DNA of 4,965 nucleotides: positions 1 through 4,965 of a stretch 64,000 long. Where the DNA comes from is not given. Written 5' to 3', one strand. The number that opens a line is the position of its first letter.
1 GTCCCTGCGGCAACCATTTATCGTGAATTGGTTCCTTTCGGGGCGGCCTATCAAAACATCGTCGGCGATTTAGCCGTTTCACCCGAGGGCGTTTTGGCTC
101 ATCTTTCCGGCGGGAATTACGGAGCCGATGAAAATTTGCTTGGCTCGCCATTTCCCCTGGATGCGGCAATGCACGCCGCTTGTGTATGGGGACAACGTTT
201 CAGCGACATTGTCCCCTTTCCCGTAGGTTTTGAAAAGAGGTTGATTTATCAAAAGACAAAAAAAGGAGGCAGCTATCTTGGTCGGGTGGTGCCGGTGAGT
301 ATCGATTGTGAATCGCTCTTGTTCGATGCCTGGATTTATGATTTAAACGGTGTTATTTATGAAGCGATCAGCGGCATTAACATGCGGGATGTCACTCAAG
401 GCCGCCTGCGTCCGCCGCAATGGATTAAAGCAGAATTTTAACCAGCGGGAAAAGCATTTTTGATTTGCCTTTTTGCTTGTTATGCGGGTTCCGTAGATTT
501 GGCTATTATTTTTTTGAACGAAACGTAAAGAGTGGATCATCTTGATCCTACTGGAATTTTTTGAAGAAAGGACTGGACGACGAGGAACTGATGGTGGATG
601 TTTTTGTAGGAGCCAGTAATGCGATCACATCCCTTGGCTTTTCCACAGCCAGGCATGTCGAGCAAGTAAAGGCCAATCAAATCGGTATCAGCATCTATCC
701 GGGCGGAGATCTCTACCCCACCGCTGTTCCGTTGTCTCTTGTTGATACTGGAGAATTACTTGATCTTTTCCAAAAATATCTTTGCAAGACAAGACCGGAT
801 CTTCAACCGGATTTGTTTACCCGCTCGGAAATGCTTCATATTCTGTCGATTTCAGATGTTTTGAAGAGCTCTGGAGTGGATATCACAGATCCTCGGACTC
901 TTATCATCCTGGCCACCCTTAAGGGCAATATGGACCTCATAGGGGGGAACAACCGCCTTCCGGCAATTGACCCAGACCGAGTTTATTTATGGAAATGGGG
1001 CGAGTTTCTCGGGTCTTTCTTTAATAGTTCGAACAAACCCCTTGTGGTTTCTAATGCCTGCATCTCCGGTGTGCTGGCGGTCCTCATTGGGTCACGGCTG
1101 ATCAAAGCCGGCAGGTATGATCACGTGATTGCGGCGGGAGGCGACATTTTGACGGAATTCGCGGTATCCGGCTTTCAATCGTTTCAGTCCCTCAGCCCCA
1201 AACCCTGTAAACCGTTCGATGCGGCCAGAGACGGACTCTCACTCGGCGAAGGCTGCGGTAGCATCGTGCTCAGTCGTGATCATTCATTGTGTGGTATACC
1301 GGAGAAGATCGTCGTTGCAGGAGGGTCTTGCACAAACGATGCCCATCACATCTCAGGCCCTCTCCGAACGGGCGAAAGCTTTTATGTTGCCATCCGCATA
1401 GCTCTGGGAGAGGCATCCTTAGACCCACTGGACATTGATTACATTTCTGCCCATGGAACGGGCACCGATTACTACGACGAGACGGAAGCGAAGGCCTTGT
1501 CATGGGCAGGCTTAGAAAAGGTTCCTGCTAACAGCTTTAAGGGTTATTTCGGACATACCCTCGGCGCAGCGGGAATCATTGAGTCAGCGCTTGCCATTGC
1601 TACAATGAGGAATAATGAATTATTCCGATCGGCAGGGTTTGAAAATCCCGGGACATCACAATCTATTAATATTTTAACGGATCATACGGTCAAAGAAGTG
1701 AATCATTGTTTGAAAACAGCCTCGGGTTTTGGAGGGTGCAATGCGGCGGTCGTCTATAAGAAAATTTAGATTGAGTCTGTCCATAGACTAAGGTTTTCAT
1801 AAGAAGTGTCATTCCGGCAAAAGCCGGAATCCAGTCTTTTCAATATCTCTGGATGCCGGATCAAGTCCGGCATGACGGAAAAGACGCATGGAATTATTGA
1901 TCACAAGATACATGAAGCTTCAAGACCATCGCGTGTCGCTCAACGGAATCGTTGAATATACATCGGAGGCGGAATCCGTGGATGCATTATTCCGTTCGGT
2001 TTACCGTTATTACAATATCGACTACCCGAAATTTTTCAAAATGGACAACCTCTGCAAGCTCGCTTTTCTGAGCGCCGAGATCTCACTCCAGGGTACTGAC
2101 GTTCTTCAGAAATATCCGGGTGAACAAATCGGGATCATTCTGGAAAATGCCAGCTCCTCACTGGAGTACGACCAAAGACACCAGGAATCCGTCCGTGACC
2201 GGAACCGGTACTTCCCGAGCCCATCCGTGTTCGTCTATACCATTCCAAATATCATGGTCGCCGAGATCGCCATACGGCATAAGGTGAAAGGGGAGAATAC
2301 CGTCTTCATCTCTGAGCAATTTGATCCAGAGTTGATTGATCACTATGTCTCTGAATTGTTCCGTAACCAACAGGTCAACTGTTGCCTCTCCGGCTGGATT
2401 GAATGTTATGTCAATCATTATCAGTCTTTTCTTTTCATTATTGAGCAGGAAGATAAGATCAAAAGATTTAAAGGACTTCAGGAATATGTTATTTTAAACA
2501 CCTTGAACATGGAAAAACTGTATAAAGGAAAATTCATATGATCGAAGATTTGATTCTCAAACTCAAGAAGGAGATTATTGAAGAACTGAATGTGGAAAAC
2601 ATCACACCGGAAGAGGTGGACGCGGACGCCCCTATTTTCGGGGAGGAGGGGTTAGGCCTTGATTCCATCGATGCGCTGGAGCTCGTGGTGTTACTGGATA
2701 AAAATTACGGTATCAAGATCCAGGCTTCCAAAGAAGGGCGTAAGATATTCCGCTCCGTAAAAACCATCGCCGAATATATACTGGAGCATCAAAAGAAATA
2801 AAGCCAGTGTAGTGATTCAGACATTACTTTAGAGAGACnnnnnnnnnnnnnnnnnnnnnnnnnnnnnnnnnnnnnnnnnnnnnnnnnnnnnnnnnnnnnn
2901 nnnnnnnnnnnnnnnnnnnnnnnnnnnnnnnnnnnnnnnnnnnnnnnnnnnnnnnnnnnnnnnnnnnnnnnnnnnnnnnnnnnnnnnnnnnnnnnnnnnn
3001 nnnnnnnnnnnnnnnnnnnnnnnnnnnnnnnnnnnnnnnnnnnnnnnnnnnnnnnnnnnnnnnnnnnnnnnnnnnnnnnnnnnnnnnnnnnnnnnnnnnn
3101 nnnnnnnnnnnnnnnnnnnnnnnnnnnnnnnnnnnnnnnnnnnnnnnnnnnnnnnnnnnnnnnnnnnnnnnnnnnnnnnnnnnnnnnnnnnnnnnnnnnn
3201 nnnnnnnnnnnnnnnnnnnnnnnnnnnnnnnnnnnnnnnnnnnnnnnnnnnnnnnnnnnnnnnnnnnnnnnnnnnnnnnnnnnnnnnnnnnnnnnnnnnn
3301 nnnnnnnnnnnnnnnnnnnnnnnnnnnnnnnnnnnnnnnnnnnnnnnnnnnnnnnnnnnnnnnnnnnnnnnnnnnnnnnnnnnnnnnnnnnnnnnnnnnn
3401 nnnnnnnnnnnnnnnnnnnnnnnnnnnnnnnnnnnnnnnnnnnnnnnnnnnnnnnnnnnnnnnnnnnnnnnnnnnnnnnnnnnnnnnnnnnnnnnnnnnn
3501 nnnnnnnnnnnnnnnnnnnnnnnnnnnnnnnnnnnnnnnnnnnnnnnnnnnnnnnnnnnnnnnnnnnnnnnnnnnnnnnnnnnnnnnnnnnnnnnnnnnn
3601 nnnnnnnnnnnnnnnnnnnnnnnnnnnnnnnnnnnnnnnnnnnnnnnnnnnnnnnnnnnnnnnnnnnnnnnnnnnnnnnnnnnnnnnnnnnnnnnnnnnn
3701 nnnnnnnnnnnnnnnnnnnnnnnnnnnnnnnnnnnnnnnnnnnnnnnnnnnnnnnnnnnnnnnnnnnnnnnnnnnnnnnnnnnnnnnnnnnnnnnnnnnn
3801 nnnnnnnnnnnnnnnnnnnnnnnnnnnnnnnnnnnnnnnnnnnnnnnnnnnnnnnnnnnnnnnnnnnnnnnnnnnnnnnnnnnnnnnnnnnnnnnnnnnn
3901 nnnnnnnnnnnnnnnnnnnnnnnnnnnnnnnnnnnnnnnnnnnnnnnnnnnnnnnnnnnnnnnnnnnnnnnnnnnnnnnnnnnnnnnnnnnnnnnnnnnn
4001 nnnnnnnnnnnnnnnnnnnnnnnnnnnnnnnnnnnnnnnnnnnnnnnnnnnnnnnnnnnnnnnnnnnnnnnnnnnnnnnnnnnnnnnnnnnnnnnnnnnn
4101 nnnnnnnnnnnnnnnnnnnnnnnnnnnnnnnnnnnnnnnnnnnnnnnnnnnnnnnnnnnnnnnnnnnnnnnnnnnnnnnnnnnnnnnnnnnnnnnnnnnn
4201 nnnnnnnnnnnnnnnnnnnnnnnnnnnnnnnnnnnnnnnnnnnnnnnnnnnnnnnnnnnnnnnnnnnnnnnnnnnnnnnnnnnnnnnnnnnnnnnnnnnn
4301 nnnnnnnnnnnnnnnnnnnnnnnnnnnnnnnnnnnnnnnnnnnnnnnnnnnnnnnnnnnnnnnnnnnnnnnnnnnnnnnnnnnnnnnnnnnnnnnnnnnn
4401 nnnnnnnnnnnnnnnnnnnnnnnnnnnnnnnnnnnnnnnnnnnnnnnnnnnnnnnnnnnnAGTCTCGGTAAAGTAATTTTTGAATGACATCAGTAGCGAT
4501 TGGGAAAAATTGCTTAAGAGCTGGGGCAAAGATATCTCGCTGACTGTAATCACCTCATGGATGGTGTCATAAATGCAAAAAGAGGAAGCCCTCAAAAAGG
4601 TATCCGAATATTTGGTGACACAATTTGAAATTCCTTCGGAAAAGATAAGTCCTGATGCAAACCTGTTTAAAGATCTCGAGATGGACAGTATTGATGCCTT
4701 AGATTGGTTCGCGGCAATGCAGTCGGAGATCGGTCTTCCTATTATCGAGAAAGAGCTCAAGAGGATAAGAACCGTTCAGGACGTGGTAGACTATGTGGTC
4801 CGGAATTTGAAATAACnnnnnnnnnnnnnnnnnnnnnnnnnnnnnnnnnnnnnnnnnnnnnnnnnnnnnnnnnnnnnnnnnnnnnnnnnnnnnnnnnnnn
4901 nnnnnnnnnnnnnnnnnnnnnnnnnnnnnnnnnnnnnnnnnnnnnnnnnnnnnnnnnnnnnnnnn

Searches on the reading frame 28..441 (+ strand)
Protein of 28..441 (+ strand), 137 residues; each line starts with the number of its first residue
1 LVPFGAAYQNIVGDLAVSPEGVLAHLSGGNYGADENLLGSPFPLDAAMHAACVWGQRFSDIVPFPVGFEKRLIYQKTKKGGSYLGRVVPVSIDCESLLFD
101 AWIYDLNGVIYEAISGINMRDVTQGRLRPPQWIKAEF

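Call 8: search_protein_families(library=pfam, proteins=[window:28-441:+], max_evalue=0.01)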
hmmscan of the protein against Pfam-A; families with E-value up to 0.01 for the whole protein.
window:28-441:+ (137 aa): 1 family
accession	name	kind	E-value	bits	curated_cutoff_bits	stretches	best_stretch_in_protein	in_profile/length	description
PF14765.12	PS-DH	-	2.9e-06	27.3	23.7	1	4-127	33-164/166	Polyketide synthase dehydratase N-terminal domain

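Call 36: find_related_loci(query=window:28-441:+, collection=metagenome_contigs, flank=10000)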
Query window:28-441:+ (137 aa) in metagenome_contigs; peptide patterns used: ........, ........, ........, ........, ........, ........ (x = any residue, [..] = any of these).
281 stretches matched a pattern; 112 encode a relative of the query (tblastn E <= 1e-3); the best 80 are kept; 80 distinct loci.
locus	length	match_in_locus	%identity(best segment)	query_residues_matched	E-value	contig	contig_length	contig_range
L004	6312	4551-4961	91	1-137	2e-82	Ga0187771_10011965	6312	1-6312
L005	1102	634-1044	88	1-137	8e-89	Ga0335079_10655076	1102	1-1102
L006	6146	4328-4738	88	1-137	7e-82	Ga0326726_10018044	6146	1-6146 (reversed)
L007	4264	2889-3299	88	1-137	5e-82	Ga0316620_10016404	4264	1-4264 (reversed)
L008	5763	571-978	88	1-136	3e-81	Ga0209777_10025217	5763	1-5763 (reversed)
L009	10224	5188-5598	85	1-137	9e-81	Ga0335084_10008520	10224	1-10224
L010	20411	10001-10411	85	1-137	3e-80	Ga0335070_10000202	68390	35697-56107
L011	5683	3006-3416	86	1-137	4e-80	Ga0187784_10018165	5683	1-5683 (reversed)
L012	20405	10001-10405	89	1-135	7e-80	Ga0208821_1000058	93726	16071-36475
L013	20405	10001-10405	87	1-135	7e-80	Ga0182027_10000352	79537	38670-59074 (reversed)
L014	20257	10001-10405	87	1-135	2e-79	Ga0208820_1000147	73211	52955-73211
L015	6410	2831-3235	86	1-135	2e-79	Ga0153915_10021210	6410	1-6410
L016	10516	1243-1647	87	1-135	2e-79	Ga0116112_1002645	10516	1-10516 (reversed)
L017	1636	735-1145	86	1-137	2e-83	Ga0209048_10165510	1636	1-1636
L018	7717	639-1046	85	1-136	3e-79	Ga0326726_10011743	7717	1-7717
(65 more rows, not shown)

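Call 46: search_protein_families(library=pfam, proteins=[L012:5-505:+, L012:1091-1573:+, L012:2692-3897:+, L012:4043-4327:+, L012:4299-5414:+, L012:5466-6461:+, L012:6475-7806:+, L012:7770-9089:+, L012:8974-9570:+, L012:9549-10004:+], max_evalue=0.01)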
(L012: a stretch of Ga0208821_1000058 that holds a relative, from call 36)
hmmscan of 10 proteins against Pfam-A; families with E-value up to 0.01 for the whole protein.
L012:5-505:+ (166 aa): 0 families

L012:1091-1573:+ (160 aa): 0 families

L012:2692-3897:+ (401 aa): 2 families
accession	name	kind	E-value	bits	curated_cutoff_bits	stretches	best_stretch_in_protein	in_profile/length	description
PF01522.26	Polysacc_deac_1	-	3.2e-32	111.5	23.1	1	62-184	3-123/124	Polysaccharide deacetylase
PF09846.14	OapB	-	0.00098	19.5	27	1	196-250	5-57/104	Origin-associated protein OapB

L012:4043-4327:+ (94 aa): 1 family
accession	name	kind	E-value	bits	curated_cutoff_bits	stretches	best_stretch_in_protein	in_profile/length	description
PF00550.31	PP-binding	-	8.3e-09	36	20.8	1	18-82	7-67/67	Phosphopantetheine attachment site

L012:4299-5414:+ (371 aa): 1 family
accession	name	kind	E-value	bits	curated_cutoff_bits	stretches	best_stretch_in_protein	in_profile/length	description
PF04055.27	Radical_SAM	-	2e-05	25.3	29.5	1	57-123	3-70/166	Radical SAM superfamily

L012:5466-6461:+ (331 aa): 2 families
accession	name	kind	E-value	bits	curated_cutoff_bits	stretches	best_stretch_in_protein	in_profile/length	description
PF04055.27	Radical_SAM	-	6.6e-08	33.3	29.5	1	31-95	3-68/166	Radical SAM superfamily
PF13353.11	Fer4_12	-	1.4e-05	25.8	22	1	32-109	12-89/137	4Fe-4S single cluster domain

L012:6475-7806:+ (443 aa): 2 families
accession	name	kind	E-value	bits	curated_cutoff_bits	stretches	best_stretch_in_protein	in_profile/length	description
PF00109.32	ketoacyl-synt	-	6.8e-27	95.1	20.8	1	34-280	5-250/252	Beta-ketoacyl synthase, N-terminal domain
PF02801.28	Ketoacyl-synt_C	-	7.2e-25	87.8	20.8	1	292-400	3-118/119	Beta-ketoacyl synthase, C-terminal domain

L012:7770-9089:+ (439 aa): 3 families
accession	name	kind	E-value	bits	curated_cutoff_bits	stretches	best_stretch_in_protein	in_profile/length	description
PF00109.32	ketoacyl-synt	-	1.5e-38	133.3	20.8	1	25-273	2-249/252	Beta-ketoacyl synthase, N-terminal domain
PF02801.28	Ketoacyl-synt_C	-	8.6e-30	103.6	20.8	1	285-395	2-117/119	Beta-ketoacyl synthase, C-terminal domain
PF00108.29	Thiolase_N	-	0.00019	21.3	26.4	1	186-214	84-112/260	Thiolase, N-terminal domain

L012:8974-9570:+ (198 aa): 2 families
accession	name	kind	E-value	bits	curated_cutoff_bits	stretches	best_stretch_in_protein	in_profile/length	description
PF13279.12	4HBT_2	-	1.2e-11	45.6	25.5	1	76-184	4-113/122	Thioesterase-like superfamily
PF03061.28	4HBT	-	3.4e-07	30.9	20.6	1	83-161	3-74/79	Thioesterase superfamily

L012:9549-10004:+ (151 aa): 1 family
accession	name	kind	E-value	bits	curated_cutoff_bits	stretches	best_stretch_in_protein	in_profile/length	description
PF21089.3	PKS_DH_N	-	0.0021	18.4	27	1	20-84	27-91/103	Polyketide synthase dehydratase domain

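Call 78: search_protein_families(library=ncbifam, proteins=[L012:8974-9570:+], max_evalue=0.00001)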
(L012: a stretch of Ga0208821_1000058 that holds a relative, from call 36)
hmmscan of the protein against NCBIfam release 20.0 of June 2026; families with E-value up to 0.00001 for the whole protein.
L012:8974-9570:+ (198 aa): 4 families
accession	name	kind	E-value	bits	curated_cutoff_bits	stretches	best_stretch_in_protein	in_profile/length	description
TIGR00051.1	TIGR00051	subfamily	2.6e-22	79.3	68.7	1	71-182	2-113/117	YbgC/FadM family acyl-CoA thioesterase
TIGR02799.1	thio_ybgC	equivalog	6.9e-20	71.6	141.35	1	67-186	1-120/126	tol-pal system-associated acyl-CoA thioesterase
NF047424.1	MenI_Staph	exception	1.6e-19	70.2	225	1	65-186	2-123/148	1,4-dihydroxy-2-naphthoyl-CoA hydrolase MenI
NF008065.0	PRK10800.1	equivalog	2.4e-10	40.7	185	1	68-170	7-109/134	tol-pal system-associated acyl-CoA thioesterase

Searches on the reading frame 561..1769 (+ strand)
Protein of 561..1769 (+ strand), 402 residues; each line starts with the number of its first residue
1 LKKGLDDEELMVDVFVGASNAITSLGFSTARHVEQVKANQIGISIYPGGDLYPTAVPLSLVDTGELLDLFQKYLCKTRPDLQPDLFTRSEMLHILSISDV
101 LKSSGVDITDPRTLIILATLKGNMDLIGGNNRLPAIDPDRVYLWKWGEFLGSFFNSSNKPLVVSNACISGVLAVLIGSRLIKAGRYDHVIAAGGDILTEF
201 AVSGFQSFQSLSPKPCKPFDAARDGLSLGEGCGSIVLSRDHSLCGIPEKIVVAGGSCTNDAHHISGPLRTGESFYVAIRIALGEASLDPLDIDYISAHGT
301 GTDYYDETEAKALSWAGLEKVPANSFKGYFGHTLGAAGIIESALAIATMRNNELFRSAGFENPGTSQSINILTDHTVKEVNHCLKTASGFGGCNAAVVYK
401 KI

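Call 8: search_protein_families(library=pfam, proteins=[window:561-1769:+], max_evalue=0.01)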
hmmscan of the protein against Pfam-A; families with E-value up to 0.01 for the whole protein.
window:561-1769:+ (402 aa): 4 families
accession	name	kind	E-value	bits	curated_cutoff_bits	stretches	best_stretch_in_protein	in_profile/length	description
PF02801.28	Ketoacyl-synt_C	-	1.2e-20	74.1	20.8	1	251-360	3-118/119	Beta-ketoacyl synthase, C-terminal domain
PF00109.32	ketoacyl-synt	-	6.5e-13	49.3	20.8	1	154-240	161-249/252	Beta-ketoacyl synthase, N-terminal domain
PF00108.29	Thiolase_N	-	0.0059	16.4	26.4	0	162-199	80-117/260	Thiolase, N-terminal domain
PF08545.16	ACP_syn_III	-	0.0064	16.8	24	0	163-200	3-40/80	3-Oxoacyl-[acyl-carrier-protein (ACP)] synthase III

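Call 78: search_protein_families(library=ncbifam, proteins=[window:561-1769:+], max_evalue=0.00001)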
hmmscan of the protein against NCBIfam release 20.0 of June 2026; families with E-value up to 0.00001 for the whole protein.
window:561-1769:+ (402 aa): 17 families
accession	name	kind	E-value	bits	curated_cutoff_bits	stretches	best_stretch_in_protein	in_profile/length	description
NF006618.0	PRK09185.1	subfamily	1.2e-58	199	407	1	146-400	140-391/394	beta-ketoacyl-ACP synthase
NF058662.1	cispenta_AmcF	equivalog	2.6e-47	161.6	325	1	84-400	56-368/369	cispentacin biosynthesis acyltransferase subunit AmcF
NF004618.0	PRK05952.1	equivalog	7.3e-46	156.8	455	1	164-401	144-382/384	beta-ketoacyl-ACP synthase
TIGR03150.1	fabF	equivalog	1.5e-45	155.6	493.75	1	162-400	156-407/407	beta-ketoacyl-ACP synthase II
NF005589.0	PRK07314.1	subfamily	2.6e-43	148.3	387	1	163-402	160-412/413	beta-ketoacyl-ACP synthase II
NF005490.0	PRK07103.1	equivalog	8.3e-41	140.4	445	1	161-401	163-412/414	polyketide beta-ketoacyl:acyl carrier protein synthase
NF006587.0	PRK09116.1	equivalog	9.9e-37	126.6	470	1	151-401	148-406/408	beta-ketoacyl-ACP synthase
NF004970.0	PRK06333.1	subfamily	6.9e-36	124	525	1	163-401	169-421/424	beta-ketoacyl-ACP synthase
NF005076.0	PRK06501.1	equivalog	1.1e-32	113.5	629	1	150-399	158-420/425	beta-ketoacyl-ACP synthase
NF006274.0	PRK08439.1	equivalog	2.9e-30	105.4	621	1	163-402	158-406/406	beta-ketoacyl-ACP synthase II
NF005916.1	PRK07910.1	equivalog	4.8e-28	98.2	560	1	165-400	169-416/418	KasA/KasB family beta-ketoacyl-ACP synthase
NF006434.0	PRK08722.1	equivalog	9.6e-26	90.6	759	1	161-402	158-414/414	beta-ketoacyl-ACP synthase II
NF005935.0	PRK07967.1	equivalog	1.2e-20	73.7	630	1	162-401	157-403/406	beta-ketoacyl-ACP synthase I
NF045894.1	PKS_plus_SDR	equivalog_domain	5.3e-19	67.4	1740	1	163-364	169-380/1515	type I polyketide synthase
NF040607.1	mycolic_Pks13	equivalog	4.7e-18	64.1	2100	1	161-399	265-523/1680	polyketide synthase Pks13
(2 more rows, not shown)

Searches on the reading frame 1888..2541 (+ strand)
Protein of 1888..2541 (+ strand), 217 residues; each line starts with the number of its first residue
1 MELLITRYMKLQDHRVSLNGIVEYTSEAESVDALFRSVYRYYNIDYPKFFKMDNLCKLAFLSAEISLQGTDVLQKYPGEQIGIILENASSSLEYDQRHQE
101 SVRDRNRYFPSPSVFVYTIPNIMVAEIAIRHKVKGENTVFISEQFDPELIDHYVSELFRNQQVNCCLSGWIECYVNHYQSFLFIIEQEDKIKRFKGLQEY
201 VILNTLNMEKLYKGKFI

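Call 8: search_protein_families(library=pfam, proteins=[window:1888-2541:+], max_evalue=0.01)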
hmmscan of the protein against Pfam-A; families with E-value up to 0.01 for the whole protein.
window:1888-2541:+ (217 aa): 0 families

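Call 20: find_encoding_contigs(protein=window:1888-2541:+, flank=10000, max_places=3)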
Protein window:1888-2541:+ (217 aa): no gene with exactly this product is on record in the collection.

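Call 78: search_protein_families(library=ncbifam, proteins=[window:1888-2541:+], max_evalue=0.00001)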
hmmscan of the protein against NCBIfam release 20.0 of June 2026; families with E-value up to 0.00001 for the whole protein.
window:1888-2541:+ (217 aa): 0 families

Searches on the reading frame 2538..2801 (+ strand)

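Call 8: search_protein_families(library=pfam, proteins=[window:2538-2801:+], max_evalue=0.01)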
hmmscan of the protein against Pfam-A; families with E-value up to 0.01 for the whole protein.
window:2538-2801:+ (87 aa): 1 family
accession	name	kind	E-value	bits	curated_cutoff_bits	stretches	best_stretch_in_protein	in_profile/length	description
PF00550.31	PP-binding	-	1.1e-07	32.4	20.8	1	11-64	5-52/67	Phosphopantetheine attachment site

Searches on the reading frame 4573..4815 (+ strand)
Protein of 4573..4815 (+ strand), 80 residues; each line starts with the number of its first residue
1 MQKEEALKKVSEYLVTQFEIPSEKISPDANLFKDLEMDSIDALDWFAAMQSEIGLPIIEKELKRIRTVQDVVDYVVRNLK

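Call 8: search_protein_families(library=pfam, proteins=[window:4573-4815:+], max_evalue=0.01)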
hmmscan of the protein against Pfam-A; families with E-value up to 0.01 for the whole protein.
window:4573-4815:+ (80 aa): 1 family
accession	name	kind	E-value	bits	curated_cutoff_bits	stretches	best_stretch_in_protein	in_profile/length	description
PF00550.31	PP-binding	-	1.3e-10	41.8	20.8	1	9-75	2-67/67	Phosphopantetheine attachment site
